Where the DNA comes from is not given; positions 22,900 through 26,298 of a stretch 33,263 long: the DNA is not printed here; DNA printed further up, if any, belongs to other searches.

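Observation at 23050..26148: NuoF-like hydrogenase subunit fused to a full GltD/NfnB-like FAD/NAD(P)H module in a hydC-hydB-hydA operon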

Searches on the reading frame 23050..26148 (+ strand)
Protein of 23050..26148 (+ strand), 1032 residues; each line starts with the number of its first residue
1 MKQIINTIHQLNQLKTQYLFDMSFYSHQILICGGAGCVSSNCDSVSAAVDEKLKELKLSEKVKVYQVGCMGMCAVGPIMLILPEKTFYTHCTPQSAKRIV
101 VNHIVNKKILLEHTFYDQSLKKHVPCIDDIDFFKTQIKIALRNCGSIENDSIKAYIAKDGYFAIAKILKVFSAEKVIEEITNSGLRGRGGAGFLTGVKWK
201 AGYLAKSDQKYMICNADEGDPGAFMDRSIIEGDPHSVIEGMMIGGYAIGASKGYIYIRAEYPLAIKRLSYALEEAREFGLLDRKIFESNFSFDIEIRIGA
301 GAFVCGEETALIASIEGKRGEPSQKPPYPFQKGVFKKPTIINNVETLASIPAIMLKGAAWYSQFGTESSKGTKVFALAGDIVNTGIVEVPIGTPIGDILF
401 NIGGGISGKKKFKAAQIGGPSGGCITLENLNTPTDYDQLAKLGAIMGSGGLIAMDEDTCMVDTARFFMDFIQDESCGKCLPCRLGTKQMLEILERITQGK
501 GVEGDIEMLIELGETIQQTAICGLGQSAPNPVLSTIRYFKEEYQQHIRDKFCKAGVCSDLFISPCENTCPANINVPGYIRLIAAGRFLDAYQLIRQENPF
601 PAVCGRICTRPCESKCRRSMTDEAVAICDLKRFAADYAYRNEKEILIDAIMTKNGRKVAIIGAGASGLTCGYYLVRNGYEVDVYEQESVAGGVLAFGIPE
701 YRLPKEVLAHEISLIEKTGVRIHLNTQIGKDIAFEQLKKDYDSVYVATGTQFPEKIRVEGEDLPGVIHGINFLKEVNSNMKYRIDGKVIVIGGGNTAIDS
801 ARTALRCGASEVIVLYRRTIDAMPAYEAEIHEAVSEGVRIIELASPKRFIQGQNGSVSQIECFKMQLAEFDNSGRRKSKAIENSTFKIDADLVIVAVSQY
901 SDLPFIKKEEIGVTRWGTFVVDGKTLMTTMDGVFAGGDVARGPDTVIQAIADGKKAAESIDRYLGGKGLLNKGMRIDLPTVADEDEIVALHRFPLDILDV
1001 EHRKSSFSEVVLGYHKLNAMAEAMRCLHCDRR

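Call 4: search_protein_families(library=pfam, proteins=[window:23050-26148:+], max_evalue=0.001)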
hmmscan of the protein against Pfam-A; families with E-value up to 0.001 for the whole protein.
window:23050-26148:+ (1032 aa): 11 families
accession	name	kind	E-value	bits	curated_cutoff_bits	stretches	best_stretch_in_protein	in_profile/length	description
PF01512.22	Complex1_51K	-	2e-47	161.3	31.2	1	180-351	1-149/150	Nuo51 FMN-binding domain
PF10589.14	NADH_4Fe-4S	-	2.5e-34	117.5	23.5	1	462-546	1-85/85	NADH-ubiquinone oxidoreductase-F iron-sulfur binding region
PF07992.20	Pyr_redox_2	-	6.1e-28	98.5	26.1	1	657-953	2-291/291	Pyridine nucleotide-disulphide oxidoreductase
PF14691.11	Fer4_20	-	1.7e-25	89.4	25.8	1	550-641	17-111/113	Dihydroprymidine dehydrogenase domain II, 4Fe-4S cluster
PF13738.12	Pyr_redox_3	-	4.5e-13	49.6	30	1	742-937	126-305/305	Pyridine nucleotide-disulphide oxidoreductase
PF01257.25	2Fe-2S_thioredx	-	3e-08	34.1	24.8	1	26-100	65-141/145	Thioredoxin-like [2Fe-2S] ferredoxin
PF13450.12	NAD_binding_8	-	3.5e-08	34.1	21.9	1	660-694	1-35/68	NAD(P)-binding Rossmann-like domain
PF00070.33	Pyr_redox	-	2.2e-07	31.7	22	0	787-861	1-78/82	Pyridine nucleotide-disulphide oxidoreductase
PF01266.30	DAO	-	4.4e-06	26.9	27.9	1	657-692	1-37/353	FAD dependent oxidoreductase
PF01946.23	Thi4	-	2.3e-05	24.2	26.2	1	656-693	18-56/235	Thi4 family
PF10531.15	SLBB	-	0.0003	21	27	1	375-423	2-53/55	SLBB domain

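Call 8: search_solved_structures(query=window:23050-26145:+, max_evalue=1e-10)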
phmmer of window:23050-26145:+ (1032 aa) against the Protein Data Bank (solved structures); distinct sequences matched with E-value up to 1e-10: 76 (the best 60 are shown).
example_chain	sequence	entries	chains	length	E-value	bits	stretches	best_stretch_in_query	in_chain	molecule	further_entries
7q4v_B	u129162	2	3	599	1.4e-211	708.7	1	23-561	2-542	Iron hydrogenase HydB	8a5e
7t2r_B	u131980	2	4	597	3.3e-204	684.2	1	22-561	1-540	NiFe hydrogenase subunit B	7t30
8a6t_B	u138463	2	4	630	5e-187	627.4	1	29-560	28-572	Electron bifurcating hydrogenase subunit HydB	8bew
8oh5_B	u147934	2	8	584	1.6e-184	619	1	50-562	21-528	NAD-reducing hydrogenase subunit HoxF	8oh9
7q4w_B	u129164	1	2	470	3e-183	614.8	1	152-561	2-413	Iron hydrogenase HydB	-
9bov_B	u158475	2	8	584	6.9e-183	613.6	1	40-561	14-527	NADH dehydrogenase (Quinone)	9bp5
9n5u_B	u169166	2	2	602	6.3e-178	597.2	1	39-561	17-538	NfnB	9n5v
9mqx_B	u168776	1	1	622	3.1e-170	571.8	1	29-566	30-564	NADH:ubiquinone oxidoreductase, NADH-binding (51 kD) subunit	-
7p5h_B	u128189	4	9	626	2.2e-169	568.9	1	11-559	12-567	Fe-hydrogenase, subunit beta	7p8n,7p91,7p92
9bov_A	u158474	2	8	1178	9.4e-117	394.7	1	563-1030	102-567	Molybdopterin oxidoreductase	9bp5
9n5u_A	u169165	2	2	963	4.3e-114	385.9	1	562-988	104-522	NfnA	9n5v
6tg9_B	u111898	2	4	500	1e-110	374.7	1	121-543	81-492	Formate dehydrogenase subunit beta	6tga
6vw7_B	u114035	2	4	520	2.7e-108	366.7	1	127-543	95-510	NAD-dependent formate dehydrogenase beta subunit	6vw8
8oh5_C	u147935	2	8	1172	3e-107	363.3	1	563-1030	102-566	Formate dehydrogenase-O, major subunit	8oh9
2fug_1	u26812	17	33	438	1e-106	361.5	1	151-550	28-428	NADH-quinone oxidoreductase chain 1 | NADH-QUINONE OXIDOREDUCTASE SUBUNIT 1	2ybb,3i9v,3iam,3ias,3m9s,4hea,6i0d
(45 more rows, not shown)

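Call 10: find_homologous_proteins(query=window:23050-26145:+, max_evalue=1e-20)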
Query window:23050-26145:+ (1032 aa): 8000 proteins with E <= 1e-20 among 8000 candidates; the best 120 are listed.
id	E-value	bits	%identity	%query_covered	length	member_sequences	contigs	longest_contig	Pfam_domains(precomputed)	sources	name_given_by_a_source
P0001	0.0e+0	2325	98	100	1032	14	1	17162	PF01946.24,PF01266.31,PF10589.15,PF13450.13,PF14691.12,PF07992.21,PF00070.34,PF13738.13,PF01257.26,PF01512.23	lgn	-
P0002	0.0e+0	2269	95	100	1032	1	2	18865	PF01946.24,PF01266.31,PF10589.15,PF13450.13,PF14691.12,PF07992.21,PF00070.34,PF13738.13,PF01257.26,PF01512.23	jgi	jgi:NADH-quinone oxidoreductase subunit F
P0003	0.0e+0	2266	95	100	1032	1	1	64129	PF01946.24,PF01266.31,PF10589.15,PF13450.13,PF14691.12,PF07992.21,PF00070.34,PF13738.13,PF01257.26,PF01512.23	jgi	jgi:NADH-quinone oxidoreductase subunit F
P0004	0.0e+0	2265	95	100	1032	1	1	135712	PF01946.24,PF01266.31,PF10589.15,PF13450.13,PF14691.12,PF07992.21,PF00070.34,PF13738.13,PF01257.26,PF01512.23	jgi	jgi:NADH-quinone oxidoreductase subunit F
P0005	0.0e+0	2262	95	100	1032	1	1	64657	PF01946.24,PF01266.31,PF10589.15,PF13450.13,PF14691.12,PF07992.21,PF00070.34,PF13738.13,PF01257.26,PF01512.23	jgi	jgi:NADH-quinone oxidoreductase subunit F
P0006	0.0e+0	2260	95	100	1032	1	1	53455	PF01946.24,PF01266.31,PF10589.15,PF13450.13,PF14691.12,PF07992.21,PF00070.34,PF13738.13,PF01257.26,PF01512.23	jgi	jgi:NADH-quinone oxidoreductase subunit F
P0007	0.0e+0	2212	92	100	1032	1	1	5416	PF01946.24,PF01266.31,PF10589.15,PF13450.13,PF14691.12,PF07992.21,PF00070.34,PF13738.13,PF01257.26,PF01512.23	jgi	jgi:NADH-quinone oxidoreductase subunit F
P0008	0.0e+0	2203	91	100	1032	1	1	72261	PF01946.24,PF01266.31,PF10589.15,PF13450.13,PF14691.12,PF07992.21,PF00070.34,PF13738.13,PF01257.26,PF01512.23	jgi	jgi:NADH-quinone oxidoreductase subunit F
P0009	0.0e+0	2199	91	100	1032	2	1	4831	PF01946.24,PF01266.31,PF10589.15,PF13450.13,PF14691.12,PF07992.21,PF00070.34,PF13738.13,PF01257.26,PF01512.23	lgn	-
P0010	0.0e+0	2195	91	100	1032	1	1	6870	PF01946.24,PF01266.31,PF10589.15,PF13450.13,PF14691.12,PF07992.21,PF00070.34,PF13738.13,PF01257.26,PF01512.23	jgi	jgi:NADH-quinone oxidoreductase subunit F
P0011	0.0e+0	2192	91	100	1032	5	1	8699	PF01946.24,PF01266.31,PF10589.15,PF13450.13,PF14691.12,PF07992.21,PF00070.34,PF13738.13,PF01257.26,PF01512.23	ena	-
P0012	0.0e+0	2177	90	100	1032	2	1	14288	PF01946.24,PF01266.31,PF10589.15,PF13450.13,PF14691.12,PF07992.21,PF00070.34,PF13738.13,PF01257.26,PF01512.23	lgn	-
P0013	0.0e+0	2174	90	100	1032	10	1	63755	PF01946.24,PF01266.31,PF10589.15,PF13450.13,PF14691.12,PF07992.21,PF00070.34,PF13738.13,PF01257.26,PF01512.23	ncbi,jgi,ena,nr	ncbi:MAG: hydrogenase [Firmicutes bacterium HGW-Firmicutes-19]|jgi:NADH-quinone oxidoreductase subun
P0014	0.0e+0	2164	89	100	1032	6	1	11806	PF01946.24,PF01266.31,PF10589.15,PF13450.13,PF14691.12,PF07992.21,PF00070.34,PF13738.13,PF01257.26,PF01512.23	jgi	jgi:NADH-quinone oxidoreductase subunit F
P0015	0.0e+0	2157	89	100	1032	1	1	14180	PF01946.24,PF01266.31,PF10589.15,PF13450.13,PF14691.12,PF07992.21,PF00070.34,PF13738.13,PF01257.26,PF01512.23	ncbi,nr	ncbi:MAG: FAD-dependent oxidoreductase [Erysipelothrix sp.]|nr:FAD-dependent oxidoreductase [Erysipe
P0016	0.0e+0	2056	86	100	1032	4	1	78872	PF01946.24,PF01266.31,PF10589.15,PF13450.13,PF14691.12,PF07992.21,PF00070.34,PF13738.13,PF01257.26,PF01512.23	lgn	-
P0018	0.0e+0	2000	83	100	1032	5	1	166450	PF01946.24,PF01266.31,PF10589.15,PF13450.13,PF14691.12,PF07992.21,PF00070.34,PF13738.13,PF01257.26,PF01512.23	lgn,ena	-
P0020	0.0e+0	1753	72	100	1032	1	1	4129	PF10589.15,PF13450.13,PF14691.12,PF07992.21,PF00070.34,PF13738.13,PF01257.26,PF01512.23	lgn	-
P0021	0.0e+0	1742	71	100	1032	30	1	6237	PF10589.15,PF13450.13,PF14691.12,PF07992.21,PF00070.34,PF13738.13,PF01257.26,PF01512.23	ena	-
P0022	0.0e+0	1742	72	100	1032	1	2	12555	PF10589.15,PF13450.13,PF14691.12,PF07992.21,PF13738.13,PF01257.26,PF01512.23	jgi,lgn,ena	-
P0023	0.0e+0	1741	71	100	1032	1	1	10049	PF10589.15,PF13450.13,PF14691.12,PF07992.21,PF00070.34,PF13738.13,PF01257.26,PF01512.23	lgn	-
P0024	0.0e+0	1741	72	100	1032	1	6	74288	PF10589.15,PF13450.13,PF14691.12,PF07992.21,PF13738.13,PF01257.26,PF01512.23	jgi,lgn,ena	-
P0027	0.0e+0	1738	72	100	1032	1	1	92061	PF10589.15,PF13450.13,PF14691.12,PF07992.21,PF00070.34,PF13738.13,PF01257.26,PF01512.23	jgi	-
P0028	0.0e+0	1738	72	100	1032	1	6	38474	PF10589.15,PF13450.13,PF14691.12,PF07992.21,PF00070.34,PF13738.13,PF01257.26,PF01512.23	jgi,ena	-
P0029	0.0e+0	1736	72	100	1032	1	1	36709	PF10589.15,PF13450.13,PF14691.12,PF07992.21,PF13738.13,PF01257.26,PF01512.23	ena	-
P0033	0.0e+0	1729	72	100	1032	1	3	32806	PF10589.15,PF13450.13,PF14691.12,PF07992.21,PF00070.34,PF13738.13,PF01257.26,PF01512.23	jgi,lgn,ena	-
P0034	0.0e+0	1729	71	100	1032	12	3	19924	PF10589.15,PF13450.13,PF14691.12,PF07992.21,PF00070.34,PF13738.13,PF01257.26,PF01512.23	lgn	-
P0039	0.0e+0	1725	71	100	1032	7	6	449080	PF10531.16,PF10589.15,PF13450.13,PF14691.12,PF07992.21,PF00070.34,PF13738.13,PF01257.26,PF01512.23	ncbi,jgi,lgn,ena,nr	ncbi:MAG: FAD-dependent oxidoreductase [Clostridiaceae bacterium]|jgi:NADH-quinone oxidoreductase su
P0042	0.0e+0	1723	71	100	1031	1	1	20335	PF10589.15,PF13450.13,PF14691.12,PF07992.21,PF13738.13,PF01257.26,PF01512.23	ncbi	ncbi:MAG: NADH-ubiquinone oxidoreductase-F iron-sulfur binding region domain-containing protein [Mob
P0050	0.0e+0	1715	70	100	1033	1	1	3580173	PF10531.16,PF01266.31,PF10589.15,PF13450.13,PF14691.12,PF07992.21,PF00070.34,PF13738.13,PF01257.26,PF01512.23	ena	-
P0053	0.0e+0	1715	70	100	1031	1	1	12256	PF10589.15,PF13450.13,PF14691.12,PF07992.21,PF13738.13,PF01257.26,PF01512.23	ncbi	-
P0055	0.0e+0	1714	70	100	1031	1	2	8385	PF10589.15,PF13450.13,PF14691.12,PF07992.21,PF13738.13,PF01257.26,PF01512.23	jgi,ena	-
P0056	0.0e+0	1713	72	98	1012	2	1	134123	PF10589.15,PF13450.13,PF14691.12,PF07992.21,PF00070.34,PF13738.13,PF01257.26,PF01512.23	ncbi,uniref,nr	ncbi:FAD-dependent oxidoreductase [Mobilitalea sibirica]|uniref:FAD-dependent oxidoreductase n=1 Tax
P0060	0.0e+0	1711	70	100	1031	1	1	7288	PF10589.15,PF13450.13,PF14691.12,PF07992.21,PF13738.13,PF01257.26,PF01512.23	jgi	-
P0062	0.0e+0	1711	70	100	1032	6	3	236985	PF01946.24,PF10531.16,PF01266.31,PF10589.15,PF13450.13,PF14691.12,PF07992.21,PF00070.34,PF13738.13,PF01257.26,PF01512.23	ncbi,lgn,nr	ncbi:MAG: NADH-ubiquinone oxidoreductase-F iron-sulfur binding region domain-containing protein [Osc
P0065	0.0e+0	1708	70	100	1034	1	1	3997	PF01266.31,PF10589.15,PF13450.13,PF14691.12,PF07992.21,PF00070.34,PF13738.13,PF01257.26,PF01512.23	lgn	-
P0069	0.0e+0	1705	70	100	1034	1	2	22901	PF10531.16,PF01266.31,PF10589.15,PF13450.13,PF14691.12,PF07992.21,PF00070.34,PF13738.13,PF01257.26,PF01512.23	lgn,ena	-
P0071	0.0e+0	1705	70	100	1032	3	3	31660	PF01266.31,PF10589.15,PF13450.13,PF14691.12,PF07992.21,PF00070.34,PF13738.13,PF01257.26,PF01512.23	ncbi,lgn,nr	ncbi:MAG TPA: NADH-ubiquinone oxidoreductase-F iron-sulfur binding region domain-containing protein 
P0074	0.0e+0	1703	70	100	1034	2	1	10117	PF01266.31,PF10589.15,PF13450.13,PF14691.12,PF07992.21,PF00070.34,PF13738.13,PF01257.26,PF01512.23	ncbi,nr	ncbi:MAG: FAD-dependent oxidoreductase [Clostridiaceae bacterium]|nr:FAD-dependent oxidoreductase [C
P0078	0.0e+0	1701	70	100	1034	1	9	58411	PF10531.16,PF10589.15,PF13450.13,PF14691.12,PF07992.21,PF00070.34,PF13738.13,PF01257.26,PF01512.23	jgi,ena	-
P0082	0.0e+0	1700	70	100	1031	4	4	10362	PF01946.24,PF10531.16,PF01266.31,PF10589.15,PF13450.13,PF14691.12,PF07992.21,PF00070.34,PF13738.13,PF01257.26,PF01512.23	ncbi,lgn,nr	ncbi:MAG: NADH-ubiquinone oxidoreductase-F iron-sulfur binding region domain-containing protein [Osc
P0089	0.0e+0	1697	70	100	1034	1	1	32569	PF01946.24,PF10531.16,PF01266.31,PF10589.15,PF13450.13,PF14691.12,PF07992.21,PF00070.34,PF13738.13,PF01257.26,PF01512.23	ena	-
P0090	0.0e+0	1696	70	100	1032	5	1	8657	PF10589.15,PF13450.13,PF14691.12,PF07992.21,PF00070.34,PF13738.13,PF01257.26,PF01512.23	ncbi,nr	ncbi:MAG: FAD-dependent oxidoreductase [Clostridiaceae bacterium]|nr:FAD-dependent oxidoreductase [C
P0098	0.0e+0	1692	69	100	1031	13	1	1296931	PF01266.31,PF10589.15,PF13450.13,PF14691.12,PF07992.21,PF00070.34,PF13738.13,PF01257.26,PF01512.23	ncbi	-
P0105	0.0e+0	1691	69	100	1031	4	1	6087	PF01946.24,PF01266.31,PF10589.15,PF13450.13,PF14691.12,PF07992.21,PF00070.34,PF13738.13,PF01257.26,PF01512.23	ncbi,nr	ncbi:MAG TPA: NADH-ubiquinone oxidoreductase-F iron-sulfur binding region domain-containing protein 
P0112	0.0e+0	1687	69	100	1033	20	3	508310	PF01946.24,PF10531.16,PF01266.31,PF10589.15,PF13450.13,PF14691.12,PF07992.21,PF00070.34,PF13738.13,PF01257.26,PF01512.23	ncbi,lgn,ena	-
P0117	0.0e+0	1686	69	100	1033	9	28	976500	PF01266.31,PF10589.15,PF13450.13,PF14691.12,PF07992.21,PF00070.34,PF13738.13,PF01257.26,PF01512.23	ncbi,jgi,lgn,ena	-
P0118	0.0e+0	1685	68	100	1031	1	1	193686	PF01266.31,PF10589.15,PF13450.13,PF14691.12,PF07992.21,PF00070.34,PF13738.13,PF01257.26,PF01512.23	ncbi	ncbi:MAG: NADH-ubiquinone oxidoreductase-F iron-sulfur binding region domain-containing protein [Chr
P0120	0.0e+0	1684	70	100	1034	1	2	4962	PF01266.31,PF10589.15,PF13450.13,PF14691.12,PF07992.21,PF00070.34,PF13738.13,PF01257.26,PF01512.23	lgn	-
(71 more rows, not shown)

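Call 15: search_protein_families(library=ncbifam, proteins=[window:23050-26148:+], max_evalue=0.00001)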
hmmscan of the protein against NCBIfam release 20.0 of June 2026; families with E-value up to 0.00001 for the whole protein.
window:23050-26148:+ (1032 aa): 40 families (the best 25 are shown)
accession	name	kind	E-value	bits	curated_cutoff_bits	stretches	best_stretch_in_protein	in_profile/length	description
NF009410.0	PRK12771.1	subfamily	1.7e-150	502.4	516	1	515-1029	3-511/566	NAD(P)-binding protein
NF009454.0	PRK12814.1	equivalog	7.4e-145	483.9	916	1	562-1030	101-573/657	putative NADPH-dependent glutamate synthase small subunit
TIGR01959.1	nuoF_fam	equivalog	2.1e-139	464.5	558.65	1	148-547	10-410/410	NADH-quinone oxidoreductase subunit NuoF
NF009414.0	PRK12778.1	equivalog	3.9e-123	412.3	1103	1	554-965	328-750/752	bifunctional dihydroorotate dehydrogenase B NAD binding subunit/NADPH-dependent glutamate synthase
NF010120.0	PRK13596.1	equivalog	1.3e-109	366.7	389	1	143-550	11-420/433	NADH-quinone oxidoreductase subunit NuoF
TIGR01316.1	gltA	equivalog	1.9e-108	363.2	471.75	1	562-964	35-449/449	NADPH-dependent glutamate synthase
TIGR03315.1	Se_ygfK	equivalog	1.1e-106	357.5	835.3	1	536-1030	418-887/1012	putative selenate reductase subunit YgfK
NF008436.0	PRK11278.1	equivalog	2.7e-106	356.1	749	1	152-553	27-432/448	NADH-quinone oxidoreductase subunit NuoF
NF010590.0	PRK13984.1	equivalog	2.1e-105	353.1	946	1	556-966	191-608/611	putative oxidoreductase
TIGR01318.1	gltD_gamma_fam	subfamily_domain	1e-96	324.3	482.95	1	539-965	23-466/467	glutamate synthase, small subunit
NF009408.0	PRK12769.1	equivalog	1.9e-91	307.2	1003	1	563-967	234-654/659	formate-dependent uric acid utilization protein AegA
NF009413.0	PRK12775.1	equivalog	3e-77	260.4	1895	1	545-965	321-755/1006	putative trifunctional 2-polyprenylphenol hydroxylase/glutamate synthase subunit beta/ferritin domain-containing protein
NF009415.0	PRK12779.1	equivalog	2.6e-76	257.3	1519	1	546-960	192-622/944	putative bifunctional glutamate synthase subunit beta/2-polyprenylphenol hydroxylase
NF009451.0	PRK12809.1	equivalog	2.9e-76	257.1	1154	1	564-960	218-630/639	formate-dependent uric acid utilization protein YgfT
NF009409.0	PRK12770.1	subfamily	2.4e-74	250.5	343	1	652-967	15-353/360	putative glutamate synthase subunit beta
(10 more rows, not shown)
